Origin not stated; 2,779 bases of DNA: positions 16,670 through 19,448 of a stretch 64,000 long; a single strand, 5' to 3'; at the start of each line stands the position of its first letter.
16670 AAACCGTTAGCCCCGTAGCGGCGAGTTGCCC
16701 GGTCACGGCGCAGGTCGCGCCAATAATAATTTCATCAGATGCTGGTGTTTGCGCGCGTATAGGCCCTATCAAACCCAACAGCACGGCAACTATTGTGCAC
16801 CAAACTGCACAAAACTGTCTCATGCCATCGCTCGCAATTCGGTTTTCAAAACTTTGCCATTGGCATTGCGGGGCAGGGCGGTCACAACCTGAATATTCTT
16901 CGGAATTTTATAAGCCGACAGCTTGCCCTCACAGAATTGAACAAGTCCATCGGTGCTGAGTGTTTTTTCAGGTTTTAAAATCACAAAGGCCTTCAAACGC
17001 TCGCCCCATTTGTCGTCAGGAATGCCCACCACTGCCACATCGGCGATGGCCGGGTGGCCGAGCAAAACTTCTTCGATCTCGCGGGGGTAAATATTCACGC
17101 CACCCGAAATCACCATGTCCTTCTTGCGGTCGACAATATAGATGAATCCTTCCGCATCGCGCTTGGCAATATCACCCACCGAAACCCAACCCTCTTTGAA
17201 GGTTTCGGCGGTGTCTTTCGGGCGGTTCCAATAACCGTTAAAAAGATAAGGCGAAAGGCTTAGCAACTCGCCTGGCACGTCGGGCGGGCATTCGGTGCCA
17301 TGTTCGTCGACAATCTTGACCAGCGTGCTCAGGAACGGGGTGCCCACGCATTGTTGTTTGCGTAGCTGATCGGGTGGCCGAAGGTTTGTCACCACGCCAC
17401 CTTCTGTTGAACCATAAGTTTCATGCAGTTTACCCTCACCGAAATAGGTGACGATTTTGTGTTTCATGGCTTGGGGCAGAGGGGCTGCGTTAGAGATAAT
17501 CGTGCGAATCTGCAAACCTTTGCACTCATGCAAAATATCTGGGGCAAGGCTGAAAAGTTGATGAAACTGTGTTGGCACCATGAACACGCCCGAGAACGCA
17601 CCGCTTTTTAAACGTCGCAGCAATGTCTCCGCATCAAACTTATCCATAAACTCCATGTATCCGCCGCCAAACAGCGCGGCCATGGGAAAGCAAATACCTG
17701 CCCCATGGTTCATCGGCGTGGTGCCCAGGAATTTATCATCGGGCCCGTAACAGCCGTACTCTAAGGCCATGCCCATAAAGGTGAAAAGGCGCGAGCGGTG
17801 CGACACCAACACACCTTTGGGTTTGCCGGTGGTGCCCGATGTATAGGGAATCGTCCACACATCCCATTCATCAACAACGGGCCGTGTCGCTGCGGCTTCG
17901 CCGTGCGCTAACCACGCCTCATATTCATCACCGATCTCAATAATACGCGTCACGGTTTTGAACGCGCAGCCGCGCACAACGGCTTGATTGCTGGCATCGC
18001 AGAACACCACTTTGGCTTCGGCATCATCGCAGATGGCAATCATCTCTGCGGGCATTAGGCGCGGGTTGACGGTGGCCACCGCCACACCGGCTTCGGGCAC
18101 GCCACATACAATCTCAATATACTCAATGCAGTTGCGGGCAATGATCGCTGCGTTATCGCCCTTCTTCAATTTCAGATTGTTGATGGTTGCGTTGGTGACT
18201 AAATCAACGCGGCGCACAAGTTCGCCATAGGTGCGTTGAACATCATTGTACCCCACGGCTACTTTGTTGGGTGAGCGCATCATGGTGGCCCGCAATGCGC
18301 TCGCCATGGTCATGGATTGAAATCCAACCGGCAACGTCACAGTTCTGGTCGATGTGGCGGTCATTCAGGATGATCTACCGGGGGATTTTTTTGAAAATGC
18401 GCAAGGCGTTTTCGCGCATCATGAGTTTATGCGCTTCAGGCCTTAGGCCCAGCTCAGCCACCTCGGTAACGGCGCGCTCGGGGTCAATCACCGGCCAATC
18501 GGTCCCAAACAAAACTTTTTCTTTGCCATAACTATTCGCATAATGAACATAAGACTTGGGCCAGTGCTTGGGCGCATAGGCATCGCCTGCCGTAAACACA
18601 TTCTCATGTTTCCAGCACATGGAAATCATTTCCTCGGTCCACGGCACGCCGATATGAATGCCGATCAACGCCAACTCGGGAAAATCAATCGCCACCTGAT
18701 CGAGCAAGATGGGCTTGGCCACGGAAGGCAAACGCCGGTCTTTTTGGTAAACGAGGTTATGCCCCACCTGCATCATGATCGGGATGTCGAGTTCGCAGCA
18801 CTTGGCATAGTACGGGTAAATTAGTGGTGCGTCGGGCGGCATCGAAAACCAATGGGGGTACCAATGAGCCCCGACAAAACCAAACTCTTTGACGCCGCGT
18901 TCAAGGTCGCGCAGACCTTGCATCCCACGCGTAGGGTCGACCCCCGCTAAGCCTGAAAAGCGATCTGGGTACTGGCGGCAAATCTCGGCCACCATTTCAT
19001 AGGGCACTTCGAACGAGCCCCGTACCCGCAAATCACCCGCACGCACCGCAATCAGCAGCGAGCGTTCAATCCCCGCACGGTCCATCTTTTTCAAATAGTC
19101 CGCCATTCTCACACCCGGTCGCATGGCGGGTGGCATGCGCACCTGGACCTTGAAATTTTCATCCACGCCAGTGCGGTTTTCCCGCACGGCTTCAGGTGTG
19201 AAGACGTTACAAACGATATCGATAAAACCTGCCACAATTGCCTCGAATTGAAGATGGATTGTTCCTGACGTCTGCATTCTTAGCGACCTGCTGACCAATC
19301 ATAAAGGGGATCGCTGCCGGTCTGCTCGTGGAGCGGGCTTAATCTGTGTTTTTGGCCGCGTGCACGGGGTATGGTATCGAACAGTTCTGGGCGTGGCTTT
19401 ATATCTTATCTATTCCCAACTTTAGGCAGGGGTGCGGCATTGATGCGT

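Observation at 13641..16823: Two tandem Liv-type substrate-binding domains fused in one chain to a LivH-type permease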

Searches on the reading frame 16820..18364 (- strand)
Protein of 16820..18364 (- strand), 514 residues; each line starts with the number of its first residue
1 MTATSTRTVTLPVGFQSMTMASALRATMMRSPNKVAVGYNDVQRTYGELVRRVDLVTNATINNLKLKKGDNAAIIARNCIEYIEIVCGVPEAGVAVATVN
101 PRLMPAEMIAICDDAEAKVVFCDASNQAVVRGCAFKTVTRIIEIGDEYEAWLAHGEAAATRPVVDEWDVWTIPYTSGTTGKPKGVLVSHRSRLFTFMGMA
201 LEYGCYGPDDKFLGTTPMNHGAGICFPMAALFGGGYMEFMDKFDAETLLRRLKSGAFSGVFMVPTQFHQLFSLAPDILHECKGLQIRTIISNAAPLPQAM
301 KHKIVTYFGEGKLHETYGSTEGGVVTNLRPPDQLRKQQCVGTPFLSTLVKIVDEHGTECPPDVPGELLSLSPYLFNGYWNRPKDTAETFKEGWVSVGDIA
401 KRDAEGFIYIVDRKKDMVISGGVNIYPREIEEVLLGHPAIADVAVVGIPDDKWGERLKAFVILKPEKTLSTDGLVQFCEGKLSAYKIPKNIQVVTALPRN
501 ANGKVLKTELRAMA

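Call 5: search_protein_families(library=pfam, proteins=[window:16820-18364:-], max_evalue=0.001)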
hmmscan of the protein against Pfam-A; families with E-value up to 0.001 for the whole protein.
window:16820-18364:- (514 aa): 2 families
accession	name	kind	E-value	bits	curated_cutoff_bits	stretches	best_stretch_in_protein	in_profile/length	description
PF00501.34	AMP-binding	-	3.3e-70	237.3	29.9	1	26-379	3-384/384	AMP-binding enzyme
PF13193.12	AMP-binding_C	-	8.4e-22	78.3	24.5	1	429-504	1-76/76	AMP-binding enzyme C-terminal domain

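Call 6: search_protein_families(library=ncbifam, proteins=[window:16820-18364:-], max_evalue=0.001)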
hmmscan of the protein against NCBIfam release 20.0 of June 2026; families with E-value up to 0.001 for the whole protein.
window:16820-18364:- (514 aa): 109 families (the best 25 are shown)
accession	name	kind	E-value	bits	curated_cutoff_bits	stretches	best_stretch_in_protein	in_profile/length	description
NF004837.0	PRK06187.1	subfamily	4e-125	418.1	476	1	17-513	7-521/531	long-chain-fatty-acid--CoA ligase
NF006182.0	PRK08316.1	subfamily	1.5e-103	347.1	663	1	16-512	9-515/523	fatty acyl-CoA synthetase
NF002966.0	PRK03640.1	equivalog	6e-89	298.8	556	1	19-512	3-478/483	o-succinylbenzoate--CoA ligase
NF005307.0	PRK06839.1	equivalog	4.6e-87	292.7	748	1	30-511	14-490/496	o-succinylbenzoate--CoA ligase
NF005857.1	PRK07786.1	exception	3.6e-86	289.7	733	1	25-512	17-510/513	fatty-acid--CoA ligase FadD5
NF009071.0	PRK12406.1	subfamily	8.9e-86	288.3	701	2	147-511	136-499/510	acyl-CoA synthetase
NF004114.0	PRK05605.1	equivalog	5.2e-83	279.3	766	2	159-512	213-567/575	long-chain-fatty-acid--CoA ligase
NF006572.0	PRK09088.1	equivalog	1.1e-82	278.3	696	1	31-512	14-485/491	acyl-CoA synthetase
NF004797.0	PRK06145.1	equivalog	9e-82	275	850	1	27-512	11-493/499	acyl-CoA synthetase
NF005702.0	PRK07514.1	subfamily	7.7e-81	272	558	1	19-512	4-498/506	malonyl-CoA synthase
NF052269.1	Staph_lig_FadD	equivalog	3.7e-80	269.7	650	1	33-513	17-492/499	long-chain-fatty-acid--CoA ligase FadD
NF006181.0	PRK08314.1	subfamily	4.2e-79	266.3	705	2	160-510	197-550/563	long-chain-fatty-acid--CoA ligase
NF005676.0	PRK07470.1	equivalog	8e-79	265.7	774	1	6-512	8-527/544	acyl-CoA synthetase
NF006020.0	PRK08162.1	subfamily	1.4e-77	261.3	677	1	13-513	14-537/545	acyl-CoA synthetase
NF005801.1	PRK07656.1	equivalog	5e-76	256.3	657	1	21-511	4-500/500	FadD3 family acyl-CoA ligase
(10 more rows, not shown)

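Call 51: search_solved_structures(query=window:16820-18364:-, max_evalue=1e-40)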
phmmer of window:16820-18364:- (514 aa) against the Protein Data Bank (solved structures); distinct sequences matched with E-value up to 1e-40: 43.
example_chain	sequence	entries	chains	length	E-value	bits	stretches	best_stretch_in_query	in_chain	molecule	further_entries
8r2q_A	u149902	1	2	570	1.8e-70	241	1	22-512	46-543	Probable fatty-acid-CoA ligase FadD5 (Fatty-acid-CoA synthetase) (Fatty-acid-CoA synthase)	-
8wev_A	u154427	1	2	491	1e-64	222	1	30-511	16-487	Feruloyl-CoA Synthetase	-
8weu_A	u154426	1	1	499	1.1e-64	222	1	30-511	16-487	Fatty-acyl-CoA synthase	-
3r44_A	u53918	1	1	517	7.3e-64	219.2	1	38-512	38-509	fatty acyl CoA synthetase FADD13 (FATTY-ACYL-CoA SYNTHETASE)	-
4gxr_A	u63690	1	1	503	2.2e-60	207.8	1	31-511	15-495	Malonyl CoA synthetase, Benzoate-CoA ligase Chimeric protein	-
8ivi_A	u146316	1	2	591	5.5e-60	206.5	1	27-512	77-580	Medium/long-chain-fatty-acid--CoA ligase FadD8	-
5buq_A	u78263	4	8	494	1.7e-59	204.9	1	29-511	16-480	2-succinylbenzoate--CoA ligase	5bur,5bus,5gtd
4gxq_A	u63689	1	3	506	2.2e-59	204.4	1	31-511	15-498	Malonyl CoA synthetase, Benzoate-CoA ligase Chimeric protein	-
5x8f_A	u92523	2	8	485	2.3e-59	204.4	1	29-511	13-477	2-succinylbenzoate--CoA ligase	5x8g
4fuq_A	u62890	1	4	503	7.3e-59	202.7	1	31-511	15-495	Malonyl CoA synthetase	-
4fut_A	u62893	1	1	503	4.9e-58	200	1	31-511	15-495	Malonyl CoA synthetase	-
3ivr_A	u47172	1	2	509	5.2e-55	190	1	16-508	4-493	Putative long-chain-fatty-acid CoA ligase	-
6mfy_A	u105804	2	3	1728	1.5e-50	175.4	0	21-507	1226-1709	Linear gramicidin synthase subunit A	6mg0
9be3_A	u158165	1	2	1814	1.8e-50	175.1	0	21-507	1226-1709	Linear gramicidin synthase subunit A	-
6mfz_A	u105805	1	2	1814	1.8e-50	175.1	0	21-507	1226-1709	Linear gramicidin synthase subunit A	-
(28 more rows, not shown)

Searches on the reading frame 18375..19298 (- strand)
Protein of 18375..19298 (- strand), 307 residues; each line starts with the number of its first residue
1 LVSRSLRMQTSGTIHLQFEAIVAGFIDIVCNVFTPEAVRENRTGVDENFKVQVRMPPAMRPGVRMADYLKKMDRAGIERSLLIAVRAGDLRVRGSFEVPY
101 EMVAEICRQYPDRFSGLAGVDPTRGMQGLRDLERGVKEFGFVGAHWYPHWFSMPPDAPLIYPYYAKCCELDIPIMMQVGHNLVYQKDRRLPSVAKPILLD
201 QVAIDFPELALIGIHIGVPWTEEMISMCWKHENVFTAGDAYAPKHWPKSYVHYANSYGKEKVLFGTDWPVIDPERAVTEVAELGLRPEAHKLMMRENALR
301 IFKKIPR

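Call 5: search_protein_families(library=pfam, proteins=[window:18375-19298:-], max_evalue=0.001)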
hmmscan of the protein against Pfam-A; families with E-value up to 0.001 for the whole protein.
window:18375-19298:- (307 aa): 1 family
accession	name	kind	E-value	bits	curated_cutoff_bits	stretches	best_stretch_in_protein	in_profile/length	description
PF04909.20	Amidohydro_2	-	7.1e-38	131.4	26.4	1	91-303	57-288/289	Amidohydrolase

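Call 6: search_protein_families(library=ncbifam, proteins=[window:18375-19298:-], max_evalue=0.001)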
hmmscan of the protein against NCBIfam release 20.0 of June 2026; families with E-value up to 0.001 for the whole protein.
window:18375-19298:- (307 aa): 0 families

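Call 48: search_solved_structures(query=window:18375-19298:-, max_evalue=0.001)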
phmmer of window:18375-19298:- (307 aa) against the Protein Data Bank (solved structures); distinct sequences matched with E-value up to 0.001: 14.
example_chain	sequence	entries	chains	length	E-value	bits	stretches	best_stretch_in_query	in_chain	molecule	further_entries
3irs_A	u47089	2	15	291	7.4e-20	74.6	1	47-303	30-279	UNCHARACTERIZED PROTEIN BB4693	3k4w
2gwg_A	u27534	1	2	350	4.6e-08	35.8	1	79-179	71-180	4-oxalomesaconate hydratase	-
4inf_A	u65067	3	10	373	6.6e-07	32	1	72-176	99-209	METAL-DEPENDENT HYDROLASE | 5-Carboxyvanillate Decarboxylase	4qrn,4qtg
4qs5_A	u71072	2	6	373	9.8e-07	31.4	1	72-176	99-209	Ligw2 Decarboxylase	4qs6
6dxq_A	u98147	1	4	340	3e-06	29.9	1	86-179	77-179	4-oxalomesaconate hydratase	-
6dwv_B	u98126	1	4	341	3e-06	29.9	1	86-179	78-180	4-oxalomesaconate hydratase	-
6dxs_A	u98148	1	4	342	3e-06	29.8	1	86-179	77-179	4-oxalomesaconate hydratase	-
2dvt_A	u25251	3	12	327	8.5e-06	28.4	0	69-178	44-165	Thermophilic reversible gamma-resorcylate decarboxylase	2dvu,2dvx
3s4t_A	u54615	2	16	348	4.6e-05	26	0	72-153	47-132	Amidohydrolase 2 | Gamma-resorcylate decarboxylase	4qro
4ign_A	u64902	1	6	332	0.00015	24.3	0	106-176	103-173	2-amino-3-carboxymuconate-6-semialdehyde decarboxylase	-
4igm_A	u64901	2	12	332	0.00015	24.3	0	106-176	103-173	2-amino-3-carboxymuconate-6-semialdehyde decarboxylase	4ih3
4ofc_A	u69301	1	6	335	0.00015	24.2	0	106-176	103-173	2-amino-3-carboxymuconate-6-semialdehyde decarboxylase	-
2wm1_A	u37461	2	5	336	0.00015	24.2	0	106-176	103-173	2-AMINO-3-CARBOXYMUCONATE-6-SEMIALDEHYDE DECARBOXYLASE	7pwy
3nur_A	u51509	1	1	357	0.0002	23.9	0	101-145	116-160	Amidohydrolase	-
